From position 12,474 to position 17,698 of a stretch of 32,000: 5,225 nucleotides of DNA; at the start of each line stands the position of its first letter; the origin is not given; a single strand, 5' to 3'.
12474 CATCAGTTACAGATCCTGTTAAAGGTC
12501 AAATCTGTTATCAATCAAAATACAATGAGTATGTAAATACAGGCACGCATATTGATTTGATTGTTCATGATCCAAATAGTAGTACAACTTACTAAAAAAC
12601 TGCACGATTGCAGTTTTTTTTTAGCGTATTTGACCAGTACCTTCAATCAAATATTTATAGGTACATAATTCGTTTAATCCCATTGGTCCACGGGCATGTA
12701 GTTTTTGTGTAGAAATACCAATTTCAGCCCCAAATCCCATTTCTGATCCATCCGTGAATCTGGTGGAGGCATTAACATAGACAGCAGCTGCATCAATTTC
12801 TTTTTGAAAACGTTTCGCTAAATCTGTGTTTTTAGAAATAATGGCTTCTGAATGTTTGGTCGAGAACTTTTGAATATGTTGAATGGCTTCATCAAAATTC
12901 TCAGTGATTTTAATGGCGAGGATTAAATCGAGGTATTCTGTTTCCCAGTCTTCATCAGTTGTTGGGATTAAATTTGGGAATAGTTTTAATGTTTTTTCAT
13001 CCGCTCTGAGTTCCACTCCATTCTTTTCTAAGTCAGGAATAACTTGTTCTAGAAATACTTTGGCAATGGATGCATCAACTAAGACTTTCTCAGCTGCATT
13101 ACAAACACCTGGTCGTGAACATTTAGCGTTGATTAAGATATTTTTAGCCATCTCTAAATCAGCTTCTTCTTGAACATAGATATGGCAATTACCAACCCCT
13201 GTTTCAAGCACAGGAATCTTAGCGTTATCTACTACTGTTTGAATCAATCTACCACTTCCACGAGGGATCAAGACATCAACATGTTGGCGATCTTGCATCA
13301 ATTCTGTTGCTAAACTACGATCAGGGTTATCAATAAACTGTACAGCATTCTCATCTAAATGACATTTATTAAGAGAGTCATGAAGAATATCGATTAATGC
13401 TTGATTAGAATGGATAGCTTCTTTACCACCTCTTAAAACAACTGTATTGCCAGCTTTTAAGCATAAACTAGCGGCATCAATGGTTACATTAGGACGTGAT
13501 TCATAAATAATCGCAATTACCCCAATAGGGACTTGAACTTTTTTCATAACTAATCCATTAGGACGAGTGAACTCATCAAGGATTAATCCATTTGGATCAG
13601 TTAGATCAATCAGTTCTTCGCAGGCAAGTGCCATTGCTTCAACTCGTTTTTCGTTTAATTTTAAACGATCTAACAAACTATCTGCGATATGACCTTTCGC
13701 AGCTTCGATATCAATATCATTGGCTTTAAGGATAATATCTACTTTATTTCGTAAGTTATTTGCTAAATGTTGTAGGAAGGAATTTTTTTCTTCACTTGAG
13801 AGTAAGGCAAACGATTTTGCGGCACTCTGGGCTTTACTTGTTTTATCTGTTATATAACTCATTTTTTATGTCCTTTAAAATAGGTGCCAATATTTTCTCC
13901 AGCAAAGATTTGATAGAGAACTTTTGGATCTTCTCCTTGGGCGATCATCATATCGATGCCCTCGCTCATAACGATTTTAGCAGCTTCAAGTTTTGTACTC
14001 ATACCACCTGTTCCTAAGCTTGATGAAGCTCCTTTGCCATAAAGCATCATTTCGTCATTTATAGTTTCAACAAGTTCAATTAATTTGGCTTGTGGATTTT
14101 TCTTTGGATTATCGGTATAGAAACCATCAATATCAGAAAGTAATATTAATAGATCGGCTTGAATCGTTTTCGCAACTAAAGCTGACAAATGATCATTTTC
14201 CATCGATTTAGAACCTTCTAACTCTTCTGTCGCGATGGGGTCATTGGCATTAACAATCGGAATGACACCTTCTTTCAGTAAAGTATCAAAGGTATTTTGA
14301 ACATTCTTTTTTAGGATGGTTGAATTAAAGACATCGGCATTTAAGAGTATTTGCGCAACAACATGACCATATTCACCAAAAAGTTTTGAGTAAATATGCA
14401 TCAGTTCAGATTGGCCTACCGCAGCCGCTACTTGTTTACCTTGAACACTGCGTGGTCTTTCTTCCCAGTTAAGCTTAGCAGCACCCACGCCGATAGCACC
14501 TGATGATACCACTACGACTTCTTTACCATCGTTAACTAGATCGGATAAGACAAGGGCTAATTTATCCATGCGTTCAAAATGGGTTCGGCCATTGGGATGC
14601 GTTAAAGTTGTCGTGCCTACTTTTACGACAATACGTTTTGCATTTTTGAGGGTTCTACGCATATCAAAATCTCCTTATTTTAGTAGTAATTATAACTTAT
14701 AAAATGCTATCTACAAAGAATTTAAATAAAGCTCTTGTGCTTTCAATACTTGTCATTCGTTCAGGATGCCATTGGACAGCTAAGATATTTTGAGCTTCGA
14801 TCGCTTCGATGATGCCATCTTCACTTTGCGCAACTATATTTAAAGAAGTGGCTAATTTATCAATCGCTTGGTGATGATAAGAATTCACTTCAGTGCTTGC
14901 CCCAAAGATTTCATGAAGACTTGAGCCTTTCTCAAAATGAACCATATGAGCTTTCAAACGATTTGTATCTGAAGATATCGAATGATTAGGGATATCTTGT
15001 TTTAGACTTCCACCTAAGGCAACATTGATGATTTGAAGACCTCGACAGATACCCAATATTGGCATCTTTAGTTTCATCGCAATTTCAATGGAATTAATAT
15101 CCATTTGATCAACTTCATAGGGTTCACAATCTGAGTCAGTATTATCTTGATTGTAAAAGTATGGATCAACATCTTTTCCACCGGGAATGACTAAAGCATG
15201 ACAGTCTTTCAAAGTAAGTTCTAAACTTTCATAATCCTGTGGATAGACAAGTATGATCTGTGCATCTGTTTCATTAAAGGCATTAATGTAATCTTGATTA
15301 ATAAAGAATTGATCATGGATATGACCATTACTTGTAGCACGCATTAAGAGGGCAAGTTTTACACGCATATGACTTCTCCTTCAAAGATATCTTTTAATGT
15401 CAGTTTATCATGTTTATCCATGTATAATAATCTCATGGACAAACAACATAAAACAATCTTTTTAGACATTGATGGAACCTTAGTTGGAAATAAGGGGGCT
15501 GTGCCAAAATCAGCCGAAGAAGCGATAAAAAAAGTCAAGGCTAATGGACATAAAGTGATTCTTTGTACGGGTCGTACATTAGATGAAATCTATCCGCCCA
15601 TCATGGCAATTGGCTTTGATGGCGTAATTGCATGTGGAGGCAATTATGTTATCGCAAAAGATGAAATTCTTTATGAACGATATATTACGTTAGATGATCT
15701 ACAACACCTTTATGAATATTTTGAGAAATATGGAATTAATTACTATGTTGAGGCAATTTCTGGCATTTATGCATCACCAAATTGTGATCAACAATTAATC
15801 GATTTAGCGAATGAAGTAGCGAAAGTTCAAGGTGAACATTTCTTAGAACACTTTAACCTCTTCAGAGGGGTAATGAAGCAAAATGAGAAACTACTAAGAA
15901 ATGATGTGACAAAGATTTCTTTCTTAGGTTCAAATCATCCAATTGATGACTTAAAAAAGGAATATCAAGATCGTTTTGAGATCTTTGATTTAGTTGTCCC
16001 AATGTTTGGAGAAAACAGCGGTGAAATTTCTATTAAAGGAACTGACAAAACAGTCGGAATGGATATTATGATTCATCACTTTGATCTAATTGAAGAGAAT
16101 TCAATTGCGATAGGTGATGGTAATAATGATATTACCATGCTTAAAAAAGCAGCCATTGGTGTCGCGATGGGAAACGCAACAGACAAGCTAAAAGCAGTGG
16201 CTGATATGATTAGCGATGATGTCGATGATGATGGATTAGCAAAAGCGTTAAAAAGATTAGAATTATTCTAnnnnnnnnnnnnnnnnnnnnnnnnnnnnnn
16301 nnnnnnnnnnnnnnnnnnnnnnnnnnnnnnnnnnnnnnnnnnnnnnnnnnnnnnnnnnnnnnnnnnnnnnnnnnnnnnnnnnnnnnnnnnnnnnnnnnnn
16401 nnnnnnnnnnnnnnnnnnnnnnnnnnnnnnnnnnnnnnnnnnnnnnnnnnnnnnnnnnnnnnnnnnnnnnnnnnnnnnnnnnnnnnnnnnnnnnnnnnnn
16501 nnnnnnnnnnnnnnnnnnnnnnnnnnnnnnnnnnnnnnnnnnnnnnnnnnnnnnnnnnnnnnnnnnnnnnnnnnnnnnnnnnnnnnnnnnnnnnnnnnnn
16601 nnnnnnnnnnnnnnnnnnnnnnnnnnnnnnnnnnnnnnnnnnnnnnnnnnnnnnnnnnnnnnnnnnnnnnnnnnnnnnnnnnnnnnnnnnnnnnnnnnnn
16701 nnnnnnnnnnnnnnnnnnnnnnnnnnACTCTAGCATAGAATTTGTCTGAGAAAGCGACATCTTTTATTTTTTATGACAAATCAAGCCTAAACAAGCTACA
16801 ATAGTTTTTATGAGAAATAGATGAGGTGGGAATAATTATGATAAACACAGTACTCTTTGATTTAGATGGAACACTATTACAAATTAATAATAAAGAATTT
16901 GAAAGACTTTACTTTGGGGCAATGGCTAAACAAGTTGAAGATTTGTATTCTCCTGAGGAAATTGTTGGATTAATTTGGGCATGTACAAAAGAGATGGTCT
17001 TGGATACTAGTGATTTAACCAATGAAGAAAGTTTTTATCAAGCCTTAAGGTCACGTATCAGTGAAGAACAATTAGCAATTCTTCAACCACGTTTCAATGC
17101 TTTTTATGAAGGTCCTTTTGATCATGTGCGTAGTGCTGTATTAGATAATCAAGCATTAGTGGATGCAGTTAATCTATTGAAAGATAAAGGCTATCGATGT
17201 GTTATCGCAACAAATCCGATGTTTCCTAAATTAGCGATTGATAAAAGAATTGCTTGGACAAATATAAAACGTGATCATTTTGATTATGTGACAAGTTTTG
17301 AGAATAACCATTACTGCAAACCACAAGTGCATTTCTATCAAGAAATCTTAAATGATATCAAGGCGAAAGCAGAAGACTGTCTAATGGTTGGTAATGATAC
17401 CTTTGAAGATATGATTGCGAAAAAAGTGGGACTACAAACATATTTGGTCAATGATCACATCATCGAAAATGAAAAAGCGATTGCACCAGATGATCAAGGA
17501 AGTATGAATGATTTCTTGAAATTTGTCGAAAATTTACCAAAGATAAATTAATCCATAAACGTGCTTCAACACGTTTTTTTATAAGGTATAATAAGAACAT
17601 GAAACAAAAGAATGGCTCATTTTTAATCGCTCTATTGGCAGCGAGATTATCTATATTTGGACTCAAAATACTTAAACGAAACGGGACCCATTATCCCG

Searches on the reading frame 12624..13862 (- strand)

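Call 34: search_protein_families(library=pfam, proteins=[window:12624-13862:-], max_evalue=0.00001)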
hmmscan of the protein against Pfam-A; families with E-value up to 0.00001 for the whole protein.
window:12624-13862:- (413 aa): 1 family
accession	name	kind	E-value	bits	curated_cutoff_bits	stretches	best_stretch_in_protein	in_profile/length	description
PF00171.27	Aldedh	-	4.8e-22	78.6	23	1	8-289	35-304/461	Aldehyde dehydrogenase family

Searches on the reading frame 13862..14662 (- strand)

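Call 35: search_protein_families(library=pfam, proteins=[window:13862-14662:-], max_evalue=0.00001)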
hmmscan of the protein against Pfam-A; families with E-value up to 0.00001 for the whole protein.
window:13862-14662:- (267 aa): 1 family
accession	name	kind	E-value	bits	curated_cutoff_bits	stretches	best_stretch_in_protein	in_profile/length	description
PF00696.33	AA_kinase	-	2.1e-42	145.9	24.9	1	9-241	1-233/234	Amino acid kinase family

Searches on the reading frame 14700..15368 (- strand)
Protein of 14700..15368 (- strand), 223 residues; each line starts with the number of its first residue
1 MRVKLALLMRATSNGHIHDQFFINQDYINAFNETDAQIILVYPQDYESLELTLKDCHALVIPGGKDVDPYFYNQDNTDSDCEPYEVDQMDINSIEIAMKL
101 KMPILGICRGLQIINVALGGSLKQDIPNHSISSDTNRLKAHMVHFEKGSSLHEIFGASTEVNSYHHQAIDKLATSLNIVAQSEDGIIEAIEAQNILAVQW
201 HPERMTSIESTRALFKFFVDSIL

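Call 35: search_protein_families(library=pfam, proteins=[window:14700-15368:-], max_evalue=0.00001)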
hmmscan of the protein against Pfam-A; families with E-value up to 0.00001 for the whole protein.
window:14700-15368:- (223 aa): 2 families
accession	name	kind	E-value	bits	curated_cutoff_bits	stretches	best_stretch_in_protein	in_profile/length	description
PF07722.19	Peptidase_C26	-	3.6e-52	177.7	20.5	1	11-203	13-219/219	Peptidase C26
PF00117.34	GATase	-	8.9e-20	71.6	22.8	1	28-220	14-189/190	Glutamine amidotransferase class-I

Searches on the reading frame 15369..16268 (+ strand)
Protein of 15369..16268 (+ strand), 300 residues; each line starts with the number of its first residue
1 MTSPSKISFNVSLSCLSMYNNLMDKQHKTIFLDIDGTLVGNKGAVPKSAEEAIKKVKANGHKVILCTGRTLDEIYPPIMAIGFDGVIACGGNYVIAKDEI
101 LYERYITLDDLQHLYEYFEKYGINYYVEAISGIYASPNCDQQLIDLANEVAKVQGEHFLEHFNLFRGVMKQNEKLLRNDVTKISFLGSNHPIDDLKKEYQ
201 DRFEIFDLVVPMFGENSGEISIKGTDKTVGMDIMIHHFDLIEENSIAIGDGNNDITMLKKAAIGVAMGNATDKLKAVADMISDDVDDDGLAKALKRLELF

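Call 35: search_protein_families(library=pfam, proteins=[window:15369-16268:+], max_evalue=0.00001)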
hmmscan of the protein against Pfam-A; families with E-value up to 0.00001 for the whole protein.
window:15369-16268:+ (300 aa): 2 families
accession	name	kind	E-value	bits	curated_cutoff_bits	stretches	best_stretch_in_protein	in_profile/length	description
PF08282.18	Hydrolase_3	-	1.1e-56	192.8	20.9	1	30-294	1-255/255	haloacid dehalogenase-like hydrolase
PF05116.19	S6PP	-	1.3e-08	35.2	20.3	0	156-275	95-215/247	Sucrose-6F-phosphate phosphohydrolase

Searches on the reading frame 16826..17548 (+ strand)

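Call 35: search_protein_families(library=pfam, proteins=[window:16826-17548:+], max_evalue=0.00001)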
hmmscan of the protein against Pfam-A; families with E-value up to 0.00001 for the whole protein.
window:16826-17548:+ (241 aa): 2 families
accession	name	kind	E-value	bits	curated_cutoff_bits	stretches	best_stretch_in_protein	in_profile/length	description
PF00702.32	Hydrolase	-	1.6e-12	48.7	26.4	1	6-197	1-185/191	haloacid dehalogenase-like hydrolase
PF13419.12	HAD_2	-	1.6e-11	45.1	23.8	1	9-207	1-177/178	Haloacid dehalogenase-like hydrolase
